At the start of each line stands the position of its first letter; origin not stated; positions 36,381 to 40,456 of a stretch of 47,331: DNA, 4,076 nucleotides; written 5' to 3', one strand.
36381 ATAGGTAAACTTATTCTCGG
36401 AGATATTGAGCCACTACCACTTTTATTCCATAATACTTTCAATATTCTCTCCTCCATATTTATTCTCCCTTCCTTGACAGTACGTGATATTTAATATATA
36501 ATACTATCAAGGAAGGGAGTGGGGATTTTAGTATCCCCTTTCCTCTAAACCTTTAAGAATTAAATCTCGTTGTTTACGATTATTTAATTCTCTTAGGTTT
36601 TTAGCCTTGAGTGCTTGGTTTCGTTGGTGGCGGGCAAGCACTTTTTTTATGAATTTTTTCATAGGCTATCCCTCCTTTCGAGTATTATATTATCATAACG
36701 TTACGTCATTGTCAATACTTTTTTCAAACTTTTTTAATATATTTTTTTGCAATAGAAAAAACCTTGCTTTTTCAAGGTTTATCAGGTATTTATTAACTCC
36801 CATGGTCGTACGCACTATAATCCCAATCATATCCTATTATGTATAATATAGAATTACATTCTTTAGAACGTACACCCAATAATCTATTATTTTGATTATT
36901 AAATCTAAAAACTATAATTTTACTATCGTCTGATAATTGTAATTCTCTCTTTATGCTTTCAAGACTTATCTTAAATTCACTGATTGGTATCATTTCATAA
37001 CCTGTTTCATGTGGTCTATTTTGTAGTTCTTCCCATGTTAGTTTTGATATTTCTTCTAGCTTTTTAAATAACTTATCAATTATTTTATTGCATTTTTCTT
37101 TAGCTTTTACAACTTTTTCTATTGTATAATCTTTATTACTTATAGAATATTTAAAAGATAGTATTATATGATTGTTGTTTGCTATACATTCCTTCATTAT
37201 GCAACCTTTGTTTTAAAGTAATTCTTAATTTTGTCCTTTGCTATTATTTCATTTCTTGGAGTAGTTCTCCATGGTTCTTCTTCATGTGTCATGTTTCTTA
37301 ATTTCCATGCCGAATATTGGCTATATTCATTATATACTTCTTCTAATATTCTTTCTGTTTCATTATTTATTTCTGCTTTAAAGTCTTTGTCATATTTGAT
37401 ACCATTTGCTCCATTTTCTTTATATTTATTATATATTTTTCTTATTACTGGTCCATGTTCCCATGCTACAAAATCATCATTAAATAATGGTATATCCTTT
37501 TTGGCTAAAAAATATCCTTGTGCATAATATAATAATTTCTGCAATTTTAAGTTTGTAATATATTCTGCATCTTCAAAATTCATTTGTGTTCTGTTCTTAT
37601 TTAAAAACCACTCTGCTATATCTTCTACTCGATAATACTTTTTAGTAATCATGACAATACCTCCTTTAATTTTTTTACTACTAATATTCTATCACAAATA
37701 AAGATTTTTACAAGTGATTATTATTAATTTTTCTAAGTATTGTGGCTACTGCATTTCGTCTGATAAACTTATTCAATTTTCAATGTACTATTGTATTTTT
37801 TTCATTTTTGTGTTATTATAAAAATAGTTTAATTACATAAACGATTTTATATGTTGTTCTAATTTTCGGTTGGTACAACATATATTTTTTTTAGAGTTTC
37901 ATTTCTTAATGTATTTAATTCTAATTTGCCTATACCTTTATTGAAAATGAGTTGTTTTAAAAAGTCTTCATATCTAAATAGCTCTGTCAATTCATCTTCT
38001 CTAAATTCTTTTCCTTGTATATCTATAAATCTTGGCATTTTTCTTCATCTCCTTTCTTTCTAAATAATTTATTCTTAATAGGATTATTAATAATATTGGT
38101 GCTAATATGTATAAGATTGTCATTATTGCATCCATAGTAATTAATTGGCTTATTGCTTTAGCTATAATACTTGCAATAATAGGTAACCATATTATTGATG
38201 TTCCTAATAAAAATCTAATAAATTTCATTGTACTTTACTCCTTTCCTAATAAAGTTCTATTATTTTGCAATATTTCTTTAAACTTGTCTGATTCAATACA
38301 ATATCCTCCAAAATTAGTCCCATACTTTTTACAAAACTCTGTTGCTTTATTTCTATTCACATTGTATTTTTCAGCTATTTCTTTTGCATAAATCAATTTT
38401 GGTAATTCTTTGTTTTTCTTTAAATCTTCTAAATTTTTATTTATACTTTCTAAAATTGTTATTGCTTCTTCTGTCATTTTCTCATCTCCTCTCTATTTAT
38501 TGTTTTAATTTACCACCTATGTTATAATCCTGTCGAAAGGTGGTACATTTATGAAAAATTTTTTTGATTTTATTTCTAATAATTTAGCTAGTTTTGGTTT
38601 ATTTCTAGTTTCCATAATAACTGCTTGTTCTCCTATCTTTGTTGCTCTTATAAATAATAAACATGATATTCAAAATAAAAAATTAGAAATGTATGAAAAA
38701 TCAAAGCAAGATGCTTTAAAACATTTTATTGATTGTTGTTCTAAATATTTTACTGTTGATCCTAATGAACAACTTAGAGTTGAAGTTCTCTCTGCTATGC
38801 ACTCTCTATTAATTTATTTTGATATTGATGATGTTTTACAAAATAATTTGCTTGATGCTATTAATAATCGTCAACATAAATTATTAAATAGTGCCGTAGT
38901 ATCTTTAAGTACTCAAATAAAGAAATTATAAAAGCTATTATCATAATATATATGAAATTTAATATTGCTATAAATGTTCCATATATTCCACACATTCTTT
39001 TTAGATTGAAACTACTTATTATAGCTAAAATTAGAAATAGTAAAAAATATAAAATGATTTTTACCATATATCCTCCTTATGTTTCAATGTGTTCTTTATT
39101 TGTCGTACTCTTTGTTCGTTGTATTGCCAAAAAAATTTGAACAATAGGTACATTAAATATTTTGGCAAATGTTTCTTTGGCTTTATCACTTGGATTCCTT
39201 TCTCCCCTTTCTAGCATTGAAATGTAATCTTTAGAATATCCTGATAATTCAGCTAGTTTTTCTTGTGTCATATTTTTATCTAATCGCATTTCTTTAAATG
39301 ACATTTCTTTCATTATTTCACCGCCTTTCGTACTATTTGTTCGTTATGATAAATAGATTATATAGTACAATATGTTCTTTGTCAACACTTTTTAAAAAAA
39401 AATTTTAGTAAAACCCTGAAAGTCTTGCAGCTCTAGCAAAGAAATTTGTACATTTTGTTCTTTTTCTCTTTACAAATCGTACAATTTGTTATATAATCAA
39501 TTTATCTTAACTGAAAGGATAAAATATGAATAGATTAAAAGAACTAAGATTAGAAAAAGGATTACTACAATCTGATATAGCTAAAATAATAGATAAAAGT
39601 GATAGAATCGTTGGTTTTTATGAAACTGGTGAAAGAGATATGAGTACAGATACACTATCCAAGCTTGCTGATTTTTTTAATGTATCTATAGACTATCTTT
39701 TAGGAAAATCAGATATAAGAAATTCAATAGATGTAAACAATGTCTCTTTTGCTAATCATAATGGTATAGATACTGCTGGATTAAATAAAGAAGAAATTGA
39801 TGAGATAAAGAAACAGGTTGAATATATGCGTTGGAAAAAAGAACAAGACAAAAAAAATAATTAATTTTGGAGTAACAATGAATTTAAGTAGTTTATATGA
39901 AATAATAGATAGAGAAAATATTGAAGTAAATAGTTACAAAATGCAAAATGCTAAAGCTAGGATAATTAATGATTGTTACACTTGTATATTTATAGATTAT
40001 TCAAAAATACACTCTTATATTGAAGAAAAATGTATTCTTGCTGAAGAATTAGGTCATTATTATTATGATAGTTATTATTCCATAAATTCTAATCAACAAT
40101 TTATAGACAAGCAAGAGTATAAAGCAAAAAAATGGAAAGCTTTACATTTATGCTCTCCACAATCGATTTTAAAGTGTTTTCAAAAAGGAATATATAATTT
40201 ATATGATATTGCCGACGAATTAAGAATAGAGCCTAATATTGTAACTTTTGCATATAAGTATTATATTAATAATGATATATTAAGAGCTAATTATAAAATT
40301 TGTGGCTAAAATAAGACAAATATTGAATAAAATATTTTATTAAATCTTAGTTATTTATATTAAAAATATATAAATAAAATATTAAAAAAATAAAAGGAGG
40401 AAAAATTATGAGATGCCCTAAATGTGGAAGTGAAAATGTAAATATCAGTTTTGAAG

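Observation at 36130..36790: Two perfect consensus promoters facing against the early operon, each followed by a terminator: candidate antisense small RNAs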

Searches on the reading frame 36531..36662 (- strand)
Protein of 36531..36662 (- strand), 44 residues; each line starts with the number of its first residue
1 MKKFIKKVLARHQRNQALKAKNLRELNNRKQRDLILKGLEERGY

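Call 10: search_protein_families(library=pfam, proteins=[window:36531-36662:-], max_evalue=1)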
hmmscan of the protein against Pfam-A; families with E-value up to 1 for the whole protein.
window:36531-36662:- (44 aa): 0 families

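Call 22: search_protein_families(library=phrogs, proteins=[window:36531-36662:-], max_evalue=0.01)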
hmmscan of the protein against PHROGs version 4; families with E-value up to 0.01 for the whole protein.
window:36531-36662:- (44 aa): 0 families

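Call 52: find_homologous_proteins(query=A7, max_evalue=0.01)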
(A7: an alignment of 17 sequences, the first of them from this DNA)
Query A7 (17 sequences) (44 aa, profile of the alignment): 211 proteins with E <= 0.01 among 601 candidates; the best 120 are listed.
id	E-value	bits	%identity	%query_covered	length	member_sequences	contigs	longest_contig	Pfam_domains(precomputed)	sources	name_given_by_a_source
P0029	4.3e-17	80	61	100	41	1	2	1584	-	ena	-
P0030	7.9e-17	79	56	100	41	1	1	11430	-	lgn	-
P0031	1.0e-16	79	64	100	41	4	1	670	-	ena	-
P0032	1.5e-16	78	61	100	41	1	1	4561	-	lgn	-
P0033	1.8e-16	78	59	100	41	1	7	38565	-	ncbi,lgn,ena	-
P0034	2.0e-16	78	61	100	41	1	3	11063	-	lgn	-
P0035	2.4e-16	77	52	100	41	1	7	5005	-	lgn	-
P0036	4.2e-16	77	61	100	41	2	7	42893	-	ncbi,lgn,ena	-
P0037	5.9e-16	76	55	100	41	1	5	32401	-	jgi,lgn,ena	-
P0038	7.6e-16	76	52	100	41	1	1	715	-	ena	-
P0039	7.9e-16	76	55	100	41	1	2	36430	-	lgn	-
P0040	8.7e-16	76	48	100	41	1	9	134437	-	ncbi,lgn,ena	-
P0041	1.2e-15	75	55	100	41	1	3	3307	-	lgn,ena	-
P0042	1.3e-15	75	57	100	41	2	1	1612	-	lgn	-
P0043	1.4e-15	75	57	100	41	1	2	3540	-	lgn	-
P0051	2.6e-15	74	66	100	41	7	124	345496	-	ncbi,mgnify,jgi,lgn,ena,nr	mgnify:FL=1|jgi:hypothetical protein|nr:MAG TPA: hypothetical protein [Caudoviricetes sp.]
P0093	2.3e-13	68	52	100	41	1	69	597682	-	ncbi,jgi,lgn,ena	-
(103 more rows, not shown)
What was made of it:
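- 36528..36662 (-): 44-aa basic ORF with a strong ribosome-binding site. The family has at least 211 proteins of about 41 aa, all unannotated (call 52).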

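Call 54: find_encoding_contigs(protein=P0051, flank=2500, max_places=4)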
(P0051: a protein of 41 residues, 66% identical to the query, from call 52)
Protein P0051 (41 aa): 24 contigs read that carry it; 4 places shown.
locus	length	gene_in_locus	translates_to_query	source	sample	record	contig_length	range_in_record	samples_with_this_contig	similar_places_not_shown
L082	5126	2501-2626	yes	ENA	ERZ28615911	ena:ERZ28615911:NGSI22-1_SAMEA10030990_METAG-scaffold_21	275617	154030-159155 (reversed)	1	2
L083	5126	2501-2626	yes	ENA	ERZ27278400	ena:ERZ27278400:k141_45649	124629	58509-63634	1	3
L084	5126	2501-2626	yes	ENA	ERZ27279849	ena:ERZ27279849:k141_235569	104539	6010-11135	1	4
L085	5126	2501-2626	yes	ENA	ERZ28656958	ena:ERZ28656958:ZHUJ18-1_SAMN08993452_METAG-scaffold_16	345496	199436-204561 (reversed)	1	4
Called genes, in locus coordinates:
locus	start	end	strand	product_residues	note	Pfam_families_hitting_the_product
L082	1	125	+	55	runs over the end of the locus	-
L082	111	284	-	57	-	-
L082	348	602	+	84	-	-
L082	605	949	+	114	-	-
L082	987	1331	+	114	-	-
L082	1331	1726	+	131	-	-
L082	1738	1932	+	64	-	-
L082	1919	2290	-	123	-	PF10711:DUF2513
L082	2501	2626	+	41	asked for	-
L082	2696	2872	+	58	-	-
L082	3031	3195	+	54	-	-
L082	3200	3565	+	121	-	-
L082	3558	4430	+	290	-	-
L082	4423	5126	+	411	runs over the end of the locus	PF00772:DnaB (weak), PF03796:DnaB_C, PF13481:AAA_25, PF01656:CbiA (weak)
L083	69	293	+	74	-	PF05339:DUF739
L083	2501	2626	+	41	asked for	-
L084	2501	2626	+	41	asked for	-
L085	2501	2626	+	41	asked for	-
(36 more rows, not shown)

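Call 55: find_encoding_contigs(protein=P0093, flank=2500, max_places=3)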
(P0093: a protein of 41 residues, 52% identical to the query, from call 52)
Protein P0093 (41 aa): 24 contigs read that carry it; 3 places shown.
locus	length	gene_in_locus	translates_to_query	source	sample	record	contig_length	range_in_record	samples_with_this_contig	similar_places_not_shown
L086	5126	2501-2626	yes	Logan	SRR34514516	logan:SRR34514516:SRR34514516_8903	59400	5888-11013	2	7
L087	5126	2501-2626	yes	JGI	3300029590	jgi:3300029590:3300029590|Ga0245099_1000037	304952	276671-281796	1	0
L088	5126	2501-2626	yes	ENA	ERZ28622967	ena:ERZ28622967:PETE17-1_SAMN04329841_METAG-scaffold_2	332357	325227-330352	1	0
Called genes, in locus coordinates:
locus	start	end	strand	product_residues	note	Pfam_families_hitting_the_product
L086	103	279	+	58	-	-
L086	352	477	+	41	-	-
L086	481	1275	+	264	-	PF02498:Bro-N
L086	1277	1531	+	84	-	-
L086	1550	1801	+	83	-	PF11195:Tad2-like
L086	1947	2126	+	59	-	-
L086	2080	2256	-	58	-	-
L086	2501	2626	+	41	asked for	-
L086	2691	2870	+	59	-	-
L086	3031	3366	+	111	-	-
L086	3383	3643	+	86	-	-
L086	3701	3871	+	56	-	-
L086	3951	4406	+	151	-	PF14279:HNH_5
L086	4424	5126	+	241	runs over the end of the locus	PF13730:HTH_36 (faint), PF07261:DnaB_2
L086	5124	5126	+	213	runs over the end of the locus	PF00772:DnaB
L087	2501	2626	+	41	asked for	-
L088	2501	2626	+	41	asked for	-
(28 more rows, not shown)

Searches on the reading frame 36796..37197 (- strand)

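Call 10: search_protein_families(library=pfam, proteins=[window:36796-37197:-], max_evalue=1)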
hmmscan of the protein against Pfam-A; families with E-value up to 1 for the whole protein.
window:36796-37197:- (134 aa): 2 families
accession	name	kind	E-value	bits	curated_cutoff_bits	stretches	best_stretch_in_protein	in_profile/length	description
PF13498.11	DUF4122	-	0.096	12.7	27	1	20-63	11-54/221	Domain of unknown function (DUF4122)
PF13393.11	tRNA-synt_His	-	0.28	10.8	25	1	56-112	18-70/308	Histidyl-tRNA synthetase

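Call 22: search_protein_families(library=phrogs, proteins=[window:36796-37197:-], max_evalue=0.01)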
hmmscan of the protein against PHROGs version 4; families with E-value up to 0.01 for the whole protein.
window:36796-37197:- (134 aa): 1 family
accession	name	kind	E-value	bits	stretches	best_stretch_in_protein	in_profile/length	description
phrog_8366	-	unknown function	1.2e-11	45.9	1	11-132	35-140/140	-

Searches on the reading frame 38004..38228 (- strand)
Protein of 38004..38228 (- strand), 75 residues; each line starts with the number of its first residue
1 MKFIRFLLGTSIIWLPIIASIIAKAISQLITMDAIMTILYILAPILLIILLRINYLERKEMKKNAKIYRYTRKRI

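Call 66: search_protein_families(library=pfam, proteins=[window:38004-38228:-], max_evalue=0.01)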
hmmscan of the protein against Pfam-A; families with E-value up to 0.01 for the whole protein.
window:38004-38228:- (75 aa): 1 family
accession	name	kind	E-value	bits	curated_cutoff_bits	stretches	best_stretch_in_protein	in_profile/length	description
PF18159.6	S_4TM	-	0.0064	16.3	26.9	1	2-67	27-87/291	SMODS-associating 4TM effector domain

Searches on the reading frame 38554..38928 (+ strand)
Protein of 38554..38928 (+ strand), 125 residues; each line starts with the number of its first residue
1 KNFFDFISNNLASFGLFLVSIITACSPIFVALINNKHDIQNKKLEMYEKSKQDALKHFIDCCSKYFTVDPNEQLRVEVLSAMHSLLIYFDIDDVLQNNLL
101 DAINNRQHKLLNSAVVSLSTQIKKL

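Call 66: search_protein_families(library=pfam, proteins=[window:38554-38928:+], max_evalue=0.01)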
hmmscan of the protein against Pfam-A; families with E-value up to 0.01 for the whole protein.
window:38554-38928:+ (125 aa): 1 family
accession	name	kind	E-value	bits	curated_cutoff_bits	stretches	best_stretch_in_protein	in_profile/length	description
PF18371.6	FAD_SOX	-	0.00072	20.2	26.5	1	41-109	22-87/104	Flavin adenine dinucleotide (FAD)-dependent sulfhydryl oxidase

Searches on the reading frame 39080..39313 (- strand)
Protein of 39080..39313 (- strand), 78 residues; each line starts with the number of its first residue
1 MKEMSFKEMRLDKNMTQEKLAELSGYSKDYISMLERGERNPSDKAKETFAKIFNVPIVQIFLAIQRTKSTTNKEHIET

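Call 66: search_protein_families(library=pfam, proteins=[window:39080-39313:-], max_evalue=0.01)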
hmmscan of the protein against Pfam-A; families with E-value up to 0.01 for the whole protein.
window:39080-39313:- (78 aa): 4 families
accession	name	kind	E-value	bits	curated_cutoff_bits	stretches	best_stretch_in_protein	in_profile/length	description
PF01381.28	HTH_3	-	2.7e-13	50.2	23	1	7-58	2-53/55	Helix-turn-helix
PF13560.12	HTH_31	-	2.2e-08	34.7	27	1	7-56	7-57/64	Helix-turn-helix domain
PF12844.13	HTH_19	-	6.4e-06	26.4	30.2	1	6-59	4-57/64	Helix-turn-helix domain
PF13443.12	HTH_26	-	0.0019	18.9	22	1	7-61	3-58/63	Cro/C1-type HTH DNA-binding domain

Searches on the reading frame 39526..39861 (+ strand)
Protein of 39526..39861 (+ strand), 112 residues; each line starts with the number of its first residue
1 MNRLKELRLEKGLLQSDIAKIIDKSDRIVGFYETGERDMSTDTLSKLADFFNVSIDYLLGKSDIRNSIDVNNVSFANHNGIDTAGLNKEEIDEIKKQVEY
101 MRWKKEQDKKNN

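Call 66: search_protein_families(library=pfam, proteins=[window:39526-39861:+], max_evalue=0.01)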
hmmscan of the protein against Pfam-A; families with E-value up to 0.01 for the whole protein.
window:39526-39861:+ (112 aa): 4 families
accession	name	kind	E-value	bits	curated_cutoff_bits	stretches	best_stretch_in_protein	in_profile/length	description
PF01381.28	HTH_3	-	5.8e-13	49.1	23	1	4-58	1-55/55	Helix-turn-helix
PF12844.13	HTH_19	-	2.5e-06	27.7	30.2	1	2-60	2-60/64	Helix-turn-helix domain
PF13560.12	HTH_31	-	0.0012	19.6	27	1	3-54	5-57/64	Helix-turn-helix domain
PF13443.12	HTH_26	-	0.0028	18.3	22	0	3-56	1-55/63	Cro/C1-type HTH DNA-binding domain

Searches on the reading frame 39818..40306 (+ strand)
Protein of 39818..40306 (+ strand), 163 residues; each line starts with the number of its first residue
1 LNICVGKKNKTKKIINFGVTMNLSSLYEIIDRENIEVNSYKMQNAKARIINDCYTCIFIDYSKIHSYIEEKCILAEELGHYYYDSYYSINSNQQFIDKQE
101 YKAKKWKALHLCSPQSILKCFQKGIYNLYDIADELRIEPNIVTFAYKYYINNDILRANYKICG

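Call 66: search_protein_families(library=pfam, proteins=[window:39818-40306:+], max_evalue=0.01)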
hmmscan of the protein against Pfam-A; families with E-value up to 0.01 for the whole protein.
window:39818-40306:+ (163 aa): 1 family
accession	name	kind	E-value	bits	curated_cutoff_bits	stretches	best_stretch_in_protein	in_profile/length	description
PF06114.19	Peptidase_M78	-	0.00035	20.8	22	1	52-141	24-117/123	IrrE N-terminal-like domain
